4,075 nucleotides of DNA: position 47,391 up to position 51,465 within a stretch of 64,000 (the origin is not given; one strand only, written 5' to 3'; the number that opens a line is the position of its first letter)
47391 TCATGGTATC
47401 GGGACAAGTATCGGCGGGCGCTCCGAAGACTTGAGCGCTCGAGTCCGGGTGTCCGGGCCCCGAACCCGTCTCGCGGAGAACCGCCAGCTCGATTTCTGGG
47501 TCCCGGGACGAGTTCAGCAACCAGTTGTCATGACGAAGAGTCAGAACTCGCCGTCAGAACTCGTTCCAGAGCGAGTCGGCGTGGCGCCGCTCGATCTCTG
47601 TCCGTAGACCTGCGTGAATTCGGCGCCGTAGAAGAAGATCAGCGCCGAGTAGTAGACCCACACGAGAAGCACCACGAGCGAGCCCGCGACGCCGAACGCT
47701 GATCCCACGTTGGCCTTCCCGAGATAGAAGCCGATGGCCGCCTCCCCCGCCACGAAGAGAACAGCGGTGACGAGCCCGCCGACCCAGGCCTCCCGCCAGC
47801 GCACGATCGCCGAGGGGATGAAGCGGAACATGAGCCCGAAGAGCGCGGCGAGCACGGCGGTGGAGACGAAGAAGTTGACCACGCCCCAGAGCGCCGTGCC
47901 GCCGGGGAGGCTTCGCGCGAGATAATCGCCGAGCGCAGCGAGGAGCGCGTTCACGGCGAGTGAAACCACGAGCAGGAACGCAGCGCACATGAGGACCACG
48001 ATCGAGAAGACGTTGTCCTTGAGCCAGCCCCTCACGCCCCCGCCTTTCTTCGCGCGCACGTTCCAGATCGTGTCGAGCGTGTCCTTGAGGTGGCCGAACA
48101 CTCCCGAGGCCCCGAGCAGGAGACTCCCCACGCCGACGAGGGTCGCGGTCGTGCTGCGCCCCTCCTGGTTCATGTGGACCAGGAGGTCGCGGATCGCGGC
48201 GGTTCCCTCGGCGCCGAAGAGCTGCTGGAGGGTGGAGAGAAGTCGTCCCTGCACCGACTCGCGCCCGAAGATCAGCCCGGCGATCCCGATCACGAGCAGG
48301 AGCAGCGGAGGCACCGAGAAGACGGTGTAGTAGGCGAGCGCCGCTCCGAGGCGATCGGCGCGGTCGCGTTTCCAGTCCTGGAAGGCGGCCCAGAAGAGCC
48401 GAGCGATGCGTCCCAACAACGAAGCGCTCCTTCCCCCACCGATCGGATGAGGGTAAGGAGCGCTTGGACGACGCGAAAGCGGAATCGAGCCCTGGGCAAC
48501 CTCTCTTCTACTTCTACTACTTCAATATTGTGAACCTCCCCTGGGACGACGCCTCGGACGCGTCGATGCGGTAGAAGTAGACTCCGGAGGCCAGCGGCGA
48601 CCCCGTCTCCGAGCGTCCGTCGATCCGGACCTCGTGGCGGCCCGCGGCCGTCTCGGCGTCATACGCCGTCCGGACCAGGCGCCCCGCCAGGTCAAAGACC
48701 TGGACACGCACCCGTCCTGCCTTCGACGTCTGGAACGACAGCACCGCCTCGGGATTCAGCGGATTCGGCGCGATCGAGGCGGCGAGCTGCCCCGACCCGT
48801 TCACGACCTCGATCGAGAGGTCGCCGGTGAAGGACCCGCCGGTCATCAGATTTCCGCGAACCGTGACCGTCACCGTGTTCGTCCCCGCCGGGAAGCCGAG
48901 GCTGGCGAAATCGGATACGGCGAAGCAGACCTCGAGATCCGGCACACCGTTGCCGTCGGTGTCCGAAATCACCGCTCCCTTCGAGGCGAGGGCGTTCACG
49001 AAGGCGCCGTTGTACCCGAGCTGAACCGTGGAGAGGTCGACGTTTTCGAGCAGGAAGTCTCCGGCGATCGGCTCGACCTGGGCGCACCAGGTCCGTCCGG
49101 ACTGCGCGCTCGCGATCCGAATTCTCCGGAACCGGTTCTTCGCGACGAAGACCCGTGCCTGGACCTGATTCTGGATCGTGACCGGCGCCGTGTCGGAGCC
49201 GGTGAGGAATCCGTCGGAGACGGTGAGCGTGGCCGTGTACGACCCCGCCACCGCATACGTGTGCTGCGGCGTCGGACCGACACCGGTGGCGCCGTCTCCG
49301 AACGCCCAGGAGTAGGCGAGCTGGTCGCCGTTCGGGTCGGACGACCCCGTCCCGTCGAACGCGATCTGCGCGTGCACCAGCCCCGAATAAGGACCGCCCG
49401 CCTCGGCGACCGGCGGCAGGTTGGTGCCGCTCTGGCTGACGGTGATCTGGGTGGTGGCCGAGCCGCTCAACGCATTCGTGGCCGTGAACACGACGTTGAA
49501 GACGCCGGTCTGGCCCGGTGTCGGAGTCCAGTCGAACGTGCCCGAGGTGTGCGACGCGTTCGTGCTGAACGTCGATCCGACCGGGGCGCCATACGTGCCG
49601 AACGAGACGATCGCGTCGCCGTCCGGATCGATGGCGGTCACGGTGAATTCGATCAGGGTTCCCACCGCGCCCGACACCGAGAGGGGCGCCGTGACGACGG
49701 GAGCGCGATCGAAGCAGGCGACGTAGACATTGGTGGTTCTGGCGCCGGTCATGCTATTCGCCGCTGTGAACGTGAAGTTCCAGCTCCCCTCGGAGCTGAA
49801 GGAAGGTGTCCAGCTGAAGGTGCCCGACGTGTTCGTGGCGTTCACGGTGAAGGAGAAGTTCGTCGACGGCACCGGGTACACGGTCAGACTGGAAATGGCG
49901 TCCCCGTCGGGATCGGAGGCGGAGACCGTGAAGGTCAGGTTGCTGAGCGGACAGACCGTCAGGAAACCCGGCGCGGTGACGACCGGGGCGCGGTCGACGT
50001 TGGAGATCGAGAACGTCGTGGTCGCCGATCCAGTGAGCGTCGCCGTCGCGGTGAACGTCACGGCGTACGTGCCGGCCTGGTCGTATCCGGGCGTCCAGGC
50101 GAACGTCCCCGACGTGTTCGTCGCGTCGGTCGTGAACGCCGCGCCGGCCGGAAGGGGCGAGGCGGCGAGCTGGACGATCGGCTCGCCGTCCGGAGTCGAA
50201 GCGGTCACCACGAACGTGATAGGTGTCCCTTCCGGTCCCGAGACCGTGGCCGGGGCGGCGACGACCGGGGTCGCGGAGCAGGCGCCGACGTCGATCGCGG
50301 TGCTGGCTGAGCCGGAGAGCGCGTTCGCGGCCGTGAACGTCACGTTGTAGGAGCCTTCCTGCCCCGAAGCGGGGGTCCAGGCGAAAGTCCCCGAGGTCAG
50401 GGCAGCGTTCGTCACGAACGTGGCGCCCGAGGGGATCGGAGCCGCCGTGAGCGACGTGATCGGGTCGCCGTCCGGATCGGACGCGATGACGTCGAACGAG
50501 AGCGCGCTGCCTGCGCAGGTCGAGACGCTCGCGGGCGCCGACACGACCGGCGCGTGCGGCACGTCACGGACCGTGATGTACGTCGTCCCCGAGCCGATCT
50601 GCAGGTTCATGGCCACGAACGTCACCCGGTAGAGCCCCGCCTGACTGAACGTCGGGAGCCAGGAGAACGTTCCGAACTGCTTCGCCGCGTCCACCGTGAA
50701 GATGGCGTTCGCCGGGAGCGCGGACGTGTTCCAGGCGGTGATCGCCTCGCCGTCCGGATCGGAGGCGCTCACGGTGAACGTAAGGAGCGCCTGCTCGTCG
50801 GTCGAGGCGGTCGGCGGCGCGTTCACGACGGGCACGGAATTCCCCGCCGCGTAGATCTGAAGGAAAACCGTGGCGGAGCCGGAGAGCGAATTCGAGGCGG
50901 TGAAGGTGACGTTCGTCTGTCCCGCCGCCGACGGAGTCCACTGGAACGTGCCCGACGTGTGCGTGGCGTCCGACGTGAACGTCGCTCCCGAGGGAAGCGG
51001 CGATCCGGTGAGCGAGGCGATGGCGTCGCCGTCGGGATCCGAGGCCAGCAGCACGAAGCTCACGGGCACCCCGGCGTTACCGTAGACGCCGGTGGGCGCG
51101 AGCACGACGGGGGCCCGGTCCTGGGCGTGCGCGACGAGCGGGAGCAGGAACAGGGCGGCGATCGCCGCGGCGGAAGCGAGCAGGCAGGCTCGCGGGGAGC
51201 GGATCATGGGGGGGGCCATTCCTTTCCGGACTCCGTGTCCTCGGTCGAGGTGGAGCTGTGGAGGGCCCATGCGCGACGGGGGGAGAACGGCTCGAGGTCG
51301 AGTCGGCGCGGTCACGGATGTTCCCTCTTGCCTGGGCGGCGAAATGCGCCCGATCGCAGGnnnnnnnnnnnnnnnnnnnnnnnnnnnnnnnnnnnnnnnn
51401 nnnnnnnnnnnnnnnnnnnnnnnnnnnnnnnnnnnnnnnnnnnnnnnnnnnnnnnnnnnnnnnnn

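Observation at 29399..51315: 22-kb surface-protein island: three T9SS-tagged giant adhesin/protease genes, a Gly-rich lipoprotein and the glycosylation pair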

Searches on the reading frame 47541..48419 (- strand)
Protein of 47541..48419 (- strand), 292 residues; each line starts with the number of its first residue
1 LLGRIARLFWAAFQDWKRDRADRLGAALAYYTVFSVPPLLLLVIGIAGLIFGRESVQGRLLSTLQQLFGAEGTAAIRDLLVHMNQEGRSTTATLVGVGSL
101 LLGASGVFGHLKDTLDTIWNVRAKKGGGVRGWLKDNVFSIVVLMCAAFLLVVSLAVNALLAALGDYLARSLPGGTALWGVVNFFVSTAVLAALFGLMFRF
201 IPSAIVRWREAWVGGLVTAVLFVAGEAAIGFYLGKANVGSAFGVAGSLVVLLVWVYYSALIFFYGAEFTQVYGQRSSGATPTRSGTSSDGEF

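Call 6: search_protein_families(library=pfam, proteins=[window:47541-48419:-], max_evalue=0.01)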
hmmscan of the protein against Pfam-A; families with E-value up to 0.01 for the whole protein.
window:47541-48419:- (292 aa): 1 family
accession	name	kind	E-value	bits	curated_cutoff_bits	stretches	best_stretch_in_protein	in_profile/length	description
PF03631.20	Virul_fac_BrkB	-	5.3e-49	167.6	33.7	1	18-275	2-258/259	Virulence factor BrkB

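Call 8: search_protein_families(library=ncbifam, proteins=[window:47541-48419:-], max_evalue=0.01)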
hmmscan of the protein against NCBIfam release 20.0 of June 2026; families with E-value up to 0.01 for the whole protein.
window:47541-48419:- (292 aa): 4 families
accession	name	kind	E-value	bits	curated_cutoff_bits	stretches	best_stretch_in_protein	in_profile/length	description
TIGR00765.1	yihY_not_rbn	subfamily_domain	1.4e-23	84.1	73.15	1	10-273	4-257/259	YihY family inner membrane protein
NF003256.0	PRK04214.1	equivalog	2.8e-20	72.7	500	1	16-270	27-271/412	ribonuclease BN/unknown domain fusion protein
NF002457.0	PRK01637.1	equivalog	1.1e-19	70.8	307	1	12-276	23-278/295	virulence factor BrkB family protein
TIGR00766.1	TIGR00766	equivalog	1.4e-10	40.9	213.65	1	21-261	15-249/263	inner membrane protein YhjD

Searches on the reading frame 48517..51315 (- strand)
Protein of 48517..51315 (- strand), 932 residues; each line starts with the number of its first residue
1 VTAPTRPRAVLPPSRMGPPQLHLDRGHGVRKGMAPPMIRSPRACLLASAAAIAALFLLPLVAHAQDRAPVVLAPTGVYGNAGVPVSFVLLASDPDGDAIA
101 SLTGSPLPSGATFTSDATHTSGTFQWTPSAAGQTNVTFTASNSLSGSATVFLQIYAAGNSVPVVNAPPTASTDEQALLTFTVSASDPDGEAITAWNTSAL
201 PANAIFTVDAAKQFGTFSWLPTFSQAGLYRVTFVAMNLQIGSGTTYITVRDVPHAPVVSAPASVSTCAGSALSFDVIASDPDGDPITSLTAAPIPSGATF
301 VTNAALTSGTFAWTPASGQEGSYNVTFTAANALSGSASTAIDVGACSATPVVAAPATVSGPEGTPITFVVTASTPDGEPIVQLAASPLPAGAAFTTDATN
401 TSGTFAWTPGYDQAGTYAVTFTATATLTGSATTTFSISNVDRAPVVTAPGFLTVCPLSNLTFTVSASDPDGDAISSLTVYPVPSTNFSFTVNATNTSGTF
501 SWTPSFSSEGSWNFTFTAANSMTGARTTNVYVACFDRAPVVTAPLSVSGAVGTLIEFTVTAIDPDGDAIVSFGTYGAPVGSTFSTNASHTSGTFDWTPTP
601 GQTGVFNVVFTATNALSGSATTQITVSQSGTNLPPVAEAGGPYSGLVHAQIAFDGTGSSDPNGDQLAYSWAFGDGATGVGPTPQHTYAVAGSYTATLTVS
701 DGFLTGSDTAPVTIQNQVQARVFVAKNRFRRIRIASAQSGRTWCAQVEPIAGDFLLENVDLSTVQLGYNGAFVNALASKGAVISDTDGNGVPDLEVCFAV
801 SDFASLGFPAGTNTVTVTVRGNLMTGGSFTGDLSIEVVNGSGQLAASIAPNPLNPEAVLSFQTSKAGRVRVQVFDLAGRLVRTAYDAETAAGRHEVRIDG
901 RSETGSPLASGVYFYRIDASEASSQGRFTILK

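Call 6: search_protein_families(library=pfam, proteins=[window:48517-51315:-], max_evalue=0.01)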
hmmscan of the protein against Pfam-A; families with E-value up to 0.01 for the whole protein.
window:48517-51315:- (932 aa): 15 families
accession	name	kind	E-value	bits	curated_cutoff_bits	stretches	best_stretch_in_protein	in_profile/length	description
PF17963.7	Big_9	-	1e-41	142.2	23.6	6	254-343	2-88/89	Bacterial Ig domain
PF05345.18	He_PIG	-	5.7e-33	113.7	24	5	350-438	2-94/96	Putative Ig domain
PF18911.6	PKD_4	-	1.9e-20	73.1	27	1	632-710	1-79/85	PKD domain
PF00801.26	PKD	-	8.4e-17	61.4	23.5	1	651-703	17-69/80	PKD domain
PF17803.7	Cadherin_4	-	4.3e-14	53.2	25.1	2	244-304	2-65/71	Bacterial cadherin-like domain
PF00630.25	Filamin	-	2.9e-11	44.5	26.9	0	354-428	11-75/93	Filamin/ABP280 repeat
PF13860.13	FlgD_ig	-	6.5e-09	36.1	27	1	858-921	11-77/79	FlgD Ig-like domain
PF17892.7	Cadherin_5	-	1.3e-07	31.8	26.5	0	464-528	31-91/98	Cadherin-like domain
PF18962.6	Por_Secre_tail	-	1.6e-06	28.8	27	1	850-927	3-72/75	Secretion system C-terminal sorting domain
PF25275.1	Golvesin_C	-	0.00024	21.6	31.6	0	396-439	34-77/132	Golvesin C-terminal domain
PF00041.27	fn3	-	0.00031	21.3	25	0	483-511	3-28/84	Fibronectin type III domain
PF17789.7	MG4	-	0.0018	18.9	24.7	0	461-511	17-66/95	Macroglobulin domain MG4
PF13585.12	CHU_C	-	0.0027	18.3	27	1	865-922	25-75/86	CHU_C Type IX secretion signal domain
PF21027.3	Sde0182_C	-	0.0066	17.5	27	0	650-671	1-22/83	Cellulose-binding protein Sde0182, C-terminal domain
PF22352.2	K319L-like_PKD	-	0.0093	16.4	27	1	650-714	13-84/84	K319L-like, PKD domain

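Call 8: search_protein_families(library=ncbifam, proteins=[window:48517-51315:-], max_evalue=0.01)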
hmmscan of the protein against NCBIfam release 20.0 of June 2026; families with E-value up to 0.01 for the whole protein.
window:48517-51315:- (932 aa): 9 families
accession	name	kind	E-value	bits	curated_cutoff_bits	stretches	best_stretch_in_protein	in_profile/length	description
NF038112.1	myxo_dep_M36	subfamily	1.3e-30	105.4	1500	3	396-704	1240-1552/1604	myxosortase-dependent M36 family metallopeptidase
NF012211.1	tand_rpt_95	domain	7.9e-17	61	90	1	465-542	18-94/98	tandem-95 repeat protein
NF005176.1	PRK06655.1-1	equivalog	2.1e-08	34.3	230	1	862-929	92-159/197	flagellar hook assembly protein FlgD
NF033707.1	T9SS_sortase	equivalog_domain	4.3e-08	31.3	420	1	809-921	962-1079/1095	type IX secretion system sortase PorU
NF052323.1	T9SSA_dep_M6i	equivalog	1.1e-07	30.2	600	1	850-924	962-1031/1043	T9SS-dependent M6-like inactivated metalloprotease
TIGR04183.1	Por_Secre_tail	domain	2.1e-07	30.8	23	1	848-928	1-69/72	T9SS type A sorting domain-containing protein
NF009276.0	PRK12633.1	equivalog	1.6e-05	24.8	383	1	864-924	126-186/234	flagellar basal body rod modification protein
NF038113.1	T9SSA_dep_M36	equivalog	0.00016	20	885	1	846-925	793-863/869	T9SS-dependent M36 family metallopeptidase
TIGR03769.1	P_ac_wall_RPT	domain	0.0072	16.9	30.9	0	411-429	9-27/41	TIGR03769 domain-containing protein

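Call 91: search_protein_representatives(protein=window:48517-51219:-)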
Query: 900 residues. Proteins with E-value up to 0.001 (for the whole library): 155011; up to 1e-10: 29629; up to 1e-30: 5320. The best 150 are listed.
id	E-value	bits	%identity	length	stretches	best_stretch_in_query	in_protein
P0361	0.0e+00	1988.5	33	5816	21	53-605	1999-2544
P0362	0.0e+00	1846.5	35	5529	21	37-442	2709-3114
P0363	0.0e+00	1532.9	33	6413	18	133-603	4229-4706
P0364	0.0e+00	1395.4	39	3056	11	69-586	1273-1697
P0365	0.0e+00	1318.1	48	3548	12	197-473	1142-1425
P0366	0.0e+00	1190.3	35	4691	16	140-612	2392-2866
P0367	0.0e+00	1158.7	35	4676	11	135-603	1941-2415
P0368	0.0e+00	1073.5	37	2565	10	82-488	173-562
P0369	0.0e+00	1054.2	44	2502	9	247-677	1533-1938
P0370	1.2e-293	993.3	44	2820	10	68-446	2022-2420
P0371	9.8e-287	970.3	32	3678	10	134-604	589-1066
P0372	3.6e-284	961.9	36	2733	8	139-638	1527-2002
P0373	3.0e-276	935.7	32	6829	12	42-583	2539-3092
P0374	1.4e-274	930.1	30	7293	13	40-493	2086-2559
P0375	2.4e-274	929.4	55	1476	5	223-534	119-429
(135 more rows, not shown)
